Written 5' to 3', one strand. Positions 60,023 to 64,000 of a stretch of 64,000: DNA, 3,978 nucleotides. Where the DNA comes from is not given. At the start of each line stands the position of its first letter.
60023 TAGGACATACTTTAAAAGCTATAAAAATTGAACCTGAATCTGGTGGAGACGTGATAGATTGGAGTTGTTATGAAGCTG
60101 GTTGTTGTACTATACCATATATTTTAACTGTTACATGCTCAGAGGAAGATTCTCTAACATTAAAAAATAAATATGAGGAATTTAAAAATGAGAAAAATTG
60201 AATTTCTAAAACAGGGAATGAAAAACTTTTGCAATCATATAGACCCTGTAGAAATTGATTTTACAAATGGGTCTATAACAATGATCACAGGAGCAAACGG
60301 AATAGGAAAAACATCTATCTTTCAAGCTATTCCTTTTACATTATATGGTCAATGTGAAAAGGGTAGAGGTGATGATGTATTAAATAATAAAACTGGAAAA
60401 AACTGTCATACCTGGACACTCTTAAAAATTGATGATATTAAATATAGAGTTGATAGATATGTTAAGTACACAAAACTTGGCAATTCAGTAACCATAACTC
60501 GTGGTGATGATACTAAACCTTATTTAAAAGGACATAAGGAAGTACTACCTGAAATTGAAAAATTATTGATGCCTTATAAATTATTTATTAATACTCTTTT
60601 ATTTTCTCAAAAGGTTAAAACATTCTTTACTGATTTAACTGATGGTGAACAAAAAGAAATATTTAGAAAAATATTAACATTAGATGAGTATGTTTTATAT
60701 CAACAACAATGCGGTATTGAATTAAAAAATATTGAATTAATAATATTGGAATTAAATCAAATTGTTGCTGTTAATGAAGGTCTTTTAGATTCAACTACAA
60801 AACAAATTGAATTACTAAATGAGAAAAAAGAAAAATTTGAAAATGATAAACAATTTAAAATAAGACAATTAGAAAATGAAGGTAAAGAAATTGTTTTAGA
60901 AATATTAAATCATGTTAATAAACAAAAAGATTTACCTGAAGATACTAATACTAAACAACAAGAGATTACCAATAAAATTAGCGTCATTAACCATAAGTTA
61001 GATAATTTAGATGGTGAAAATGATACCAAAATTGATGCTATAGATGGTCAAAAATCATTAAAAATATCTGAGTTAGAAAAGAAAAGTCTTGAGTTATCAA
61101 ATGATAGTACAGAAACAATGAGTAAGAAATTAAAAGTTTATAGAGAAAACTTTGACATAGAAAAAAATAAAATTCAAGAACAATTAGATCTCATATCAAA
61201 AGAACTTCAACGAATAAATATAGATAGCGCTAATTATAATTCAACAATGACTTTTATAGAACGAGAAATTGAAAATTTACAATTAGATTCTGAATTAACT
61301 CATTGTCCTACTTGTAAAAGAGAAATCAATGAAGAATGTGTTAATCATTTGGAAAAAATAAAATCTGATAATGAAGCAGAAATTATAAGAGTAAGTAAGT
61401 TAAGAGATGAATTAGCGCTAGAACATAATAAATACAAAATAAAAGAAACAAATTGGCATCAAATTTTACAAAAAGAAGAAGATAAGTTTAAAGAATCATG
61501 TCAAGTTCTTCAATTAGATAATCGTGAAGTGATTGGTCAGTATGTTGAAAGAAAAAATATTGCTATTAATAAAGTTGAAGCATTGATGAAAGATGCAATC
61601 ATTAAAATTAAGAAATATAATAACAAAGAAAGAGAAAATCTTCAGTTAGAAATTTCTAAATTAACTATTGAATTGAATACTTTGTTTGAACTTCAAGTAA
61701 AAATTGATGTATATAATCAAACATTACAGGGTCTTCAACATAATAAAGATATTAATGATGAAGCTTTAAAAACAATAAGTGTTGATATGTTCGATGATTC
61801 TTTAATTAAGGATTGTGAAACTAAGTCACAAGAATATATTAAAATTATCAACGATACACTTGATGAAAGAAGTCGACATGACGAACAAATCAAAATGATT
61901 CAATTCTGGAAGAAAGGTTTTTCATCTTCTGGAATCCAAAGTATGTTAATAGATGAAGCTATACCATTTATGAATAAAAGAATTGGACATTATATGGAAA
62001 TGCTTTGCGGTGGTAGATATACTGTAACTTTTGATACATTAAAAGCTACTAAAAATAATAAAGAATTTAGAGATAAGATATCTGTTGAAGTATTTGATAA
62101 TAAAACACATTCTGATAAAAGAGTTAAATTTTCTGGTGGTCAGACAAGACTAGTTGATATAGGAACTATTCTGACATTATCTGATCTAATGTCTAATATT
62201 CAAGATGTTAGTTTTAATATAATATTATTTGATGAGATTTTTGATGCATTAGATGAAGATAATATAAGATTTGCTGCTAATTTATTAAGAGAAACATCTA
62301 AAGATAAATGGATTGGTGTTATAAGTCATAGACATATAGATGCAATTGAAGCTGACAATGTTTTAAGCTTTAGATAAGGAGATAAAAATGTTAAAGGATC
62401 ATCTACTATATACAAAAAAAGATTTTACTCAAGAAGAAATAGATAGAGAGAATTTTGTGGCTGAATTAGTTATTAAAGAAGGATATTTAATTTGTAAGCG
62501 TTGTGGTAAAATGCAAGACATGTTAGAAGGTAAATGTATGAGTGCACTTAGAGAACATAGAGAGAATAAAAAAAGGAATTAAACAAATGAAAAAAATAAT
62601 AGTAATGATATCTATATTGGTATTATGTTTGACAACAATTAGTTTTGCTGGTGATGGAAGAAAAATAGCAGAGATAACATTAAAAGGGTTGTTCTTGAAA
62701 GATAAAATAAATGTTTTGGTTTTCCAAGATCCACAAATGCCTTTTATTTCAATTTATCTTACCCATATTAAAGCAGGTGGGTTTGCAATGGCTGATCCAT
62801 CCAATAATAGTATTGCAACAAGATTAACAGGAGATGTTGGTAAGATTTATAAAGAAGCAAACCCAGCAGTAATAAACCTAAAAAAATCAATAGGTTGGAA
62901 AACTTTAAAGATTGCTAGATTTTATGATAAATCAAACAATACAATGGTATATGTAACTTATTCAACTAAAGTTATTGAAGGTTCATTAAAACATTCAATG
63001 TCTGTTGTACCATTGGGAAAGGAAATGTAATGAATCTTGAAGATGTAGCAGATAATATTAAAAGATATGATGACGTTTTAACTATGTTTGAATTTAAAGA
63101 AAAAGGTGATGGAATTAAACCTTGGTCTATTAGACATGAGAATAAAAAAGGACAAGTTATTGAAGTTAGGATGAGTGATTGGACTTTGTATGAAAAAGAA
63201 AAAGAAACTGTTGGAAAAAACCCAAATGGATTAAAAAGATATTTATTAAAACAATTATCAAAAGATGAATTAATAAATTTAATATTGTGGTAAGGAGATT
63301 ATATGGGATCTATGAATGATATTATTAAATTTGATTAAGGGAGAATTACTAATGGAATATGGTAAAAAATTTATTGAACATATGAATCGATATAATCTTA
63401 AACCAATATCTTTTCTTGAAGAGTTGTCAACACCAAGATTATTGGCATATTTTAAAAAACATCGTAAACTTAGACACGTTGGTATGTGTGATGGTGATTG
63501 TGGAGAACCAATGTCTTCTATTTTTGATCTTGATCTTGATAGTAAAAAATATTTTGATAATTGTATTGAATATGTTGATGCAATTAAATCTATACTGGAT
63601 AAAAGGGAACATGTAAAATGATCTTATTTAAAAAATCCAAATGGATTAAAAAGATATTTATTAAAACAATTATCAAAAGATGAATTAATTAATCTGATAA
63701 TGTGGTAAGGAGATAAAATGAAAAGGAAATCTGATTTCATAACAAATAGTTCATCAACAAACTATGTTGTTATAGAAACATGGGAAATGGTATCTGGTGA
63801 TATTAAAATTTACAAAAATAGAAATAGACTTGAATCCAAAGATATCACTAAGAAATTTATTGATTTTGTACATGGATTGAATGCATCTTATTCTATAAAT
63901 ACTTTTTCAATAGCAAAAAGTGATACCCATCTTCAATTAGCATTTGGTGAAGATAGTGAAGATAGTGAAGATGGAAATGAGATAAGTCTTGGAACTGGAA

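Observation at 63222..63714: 78-bp direct repeats bracketing a small-gene cassette, with in-frame continuation past a TGA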

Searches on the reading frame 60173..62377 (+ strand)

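Call 16: search_protein_families(library=pfam, max_evalue=0.1, proteins=[window:60173-62377:+])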
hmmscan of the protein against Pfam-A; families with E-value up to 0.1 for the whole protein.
window:60173-62377:+ (734 aa): 9 families
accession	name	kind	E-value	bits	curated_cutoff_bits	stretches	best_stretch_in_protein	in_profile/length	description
PF02463.25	SMC_N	-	9.5e-14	51.8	40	1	17-730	8-208/220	RecF/RecN/SMC N terminal domain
PF13476.12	AAA_23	-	2.7e-07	31.9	27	1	16-344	4-199/201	AAA domain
PF13558.12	SbcC_Walker_B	-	8.6e-07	29.6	27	1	645-706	25-89/90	SbcC/RAD50-like, Walker B motif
PF00005.33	ABC_tran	-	0.0029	18.6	25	1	24-54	2-32/137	ABC transporter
PF13555.12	AAA_29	-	0.0036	17.5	27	1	27-60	16-49/61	P-loop containing region of AAA domain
PF13304.12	AAA_21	-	0.004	17.7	27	1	35-55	1-21/304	AAA domain, putative AbiEii toxin, Type IV TA system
PF13479.12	AAA_24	-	0.0096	16.2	27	1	37-85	6-52/195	AAA domain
PF12866.13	DUF3823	-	0.045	14.5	27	0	574-650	21-88/90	Protein of unknown function (DUF3823) N-terminal domain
PF13514.12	AAA_27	-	0.057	13.4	22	0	27-62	18-55/206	AAA domain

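Call 17: search_protein_families(library=phrogs, max_evalue=0.1, proteins=[window:60173-62377:+])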
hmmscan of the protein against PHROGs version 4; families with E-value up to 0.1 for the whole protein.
window:60173-62377:+ (734 aa): 6 families
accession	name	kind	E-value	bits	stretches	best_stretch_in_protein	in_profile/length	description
phrog_77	-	DNA, RNA and nucleotide metabolism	1.9e-66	226.3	1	3-724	290-934/967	SbcC-like subunit of palindrome specific endonuclease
phrog_21388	-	DNA, RNA and nucleotide metabolism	3.1e-12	47.7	1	40-111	32-113/126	exonuclease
phrog_19980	-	unknown function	3.3e-09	36.6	2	17-105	9-103/1068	-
phrog_7507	-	unknown function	1.3e-05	25.8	1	16-61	9-52/483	-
phrog_293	-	moron, auxiliary metabolic gene and host takeover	0.00026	20.1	2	22-53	152-183/1058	ABC transporter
phrog_1499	-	unknown function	0.025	14.8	0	10-486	4-340/427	-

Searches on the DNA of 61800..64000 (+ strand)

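Call 6: search_dna_similar(query=window:61800-64000:+, collection=phages, mode=distant, max_rows=30)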
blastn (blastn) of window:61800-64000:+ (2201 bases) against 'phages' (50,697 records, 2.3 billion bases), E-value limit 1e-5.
No match.

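Call 39: search_rna_families(source=window, start=62300, end=64000, threshold=evalue, max_evalue=1)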
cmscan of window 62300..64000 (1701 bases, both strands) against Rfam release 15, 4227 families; matches with E-value up to 1: 2.
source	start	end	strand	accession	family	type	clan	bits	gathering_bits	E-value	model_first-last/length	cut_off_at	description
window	63631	63653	-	RF01328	CRISPR-DR17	Gene; CRISPR;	CL00014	22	42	0.43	1-25/25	no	CRISPR RNA direct repeat element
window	63819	63895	+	RF03483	MIR319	Gene; miRNA;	-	20.8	54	0.26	1-92/92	no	MIR319 microRNA precursor family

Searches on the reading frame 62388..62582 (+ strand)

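Call 16: search_protein_families(library=pfam, max_evalue=0.1, proteins=[window:62388-62582:+])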
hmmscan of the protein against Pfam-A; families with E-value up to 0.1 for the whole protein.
window:62388-62582:+ (64 aa): 0 families

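Call 17: search_protein_families(library=phrogs, max_evalue=0.1, proteins=[window:62388-62582:+])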
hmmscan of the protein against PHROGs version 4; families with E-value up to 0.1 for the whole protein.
window:62388-62582:+ (64 aa): 1 family
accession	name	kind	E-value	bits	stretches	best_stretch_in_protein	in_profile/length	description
phrog_19813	-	unknown function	3e-06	28.4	1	3-51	90-140/147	-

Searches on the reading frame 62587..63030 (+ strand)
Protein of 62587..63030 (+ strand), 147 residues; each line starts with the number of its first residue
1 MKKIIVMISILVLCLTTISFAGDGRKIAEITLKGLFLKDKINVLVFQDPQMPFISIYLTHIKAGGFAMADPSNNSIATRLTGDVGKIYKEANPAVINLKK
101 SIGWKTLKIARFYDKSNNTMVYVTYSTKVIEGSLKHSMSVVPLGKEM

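Call 16: search_protein_families(library=pfam, max_evalue=0.1, proteins=[window:62587-63030:+])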
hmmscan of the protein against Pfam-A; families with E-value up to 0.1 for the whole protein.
window:62587-63030:+ (147 aa): 1 family
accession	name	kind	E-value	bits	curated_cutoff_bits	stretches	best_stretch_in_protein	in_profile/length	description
PF05981.17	CreA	-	4.8e-28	98.2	25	1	31-144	7-129/131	CreA protein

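Call 17: search_protein_families(library=phrogs, max_evalue=0.1, proteins=[window:62587-63030:+])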
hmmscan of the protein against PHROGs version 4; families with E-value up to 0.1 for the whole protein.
window:62587-63030:+ (147 aa): 1 family
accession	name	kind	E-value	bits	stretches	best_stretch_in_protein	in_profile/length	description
phrog_19146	-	unknown function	1.5e-12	49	1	1-142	1-139/141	-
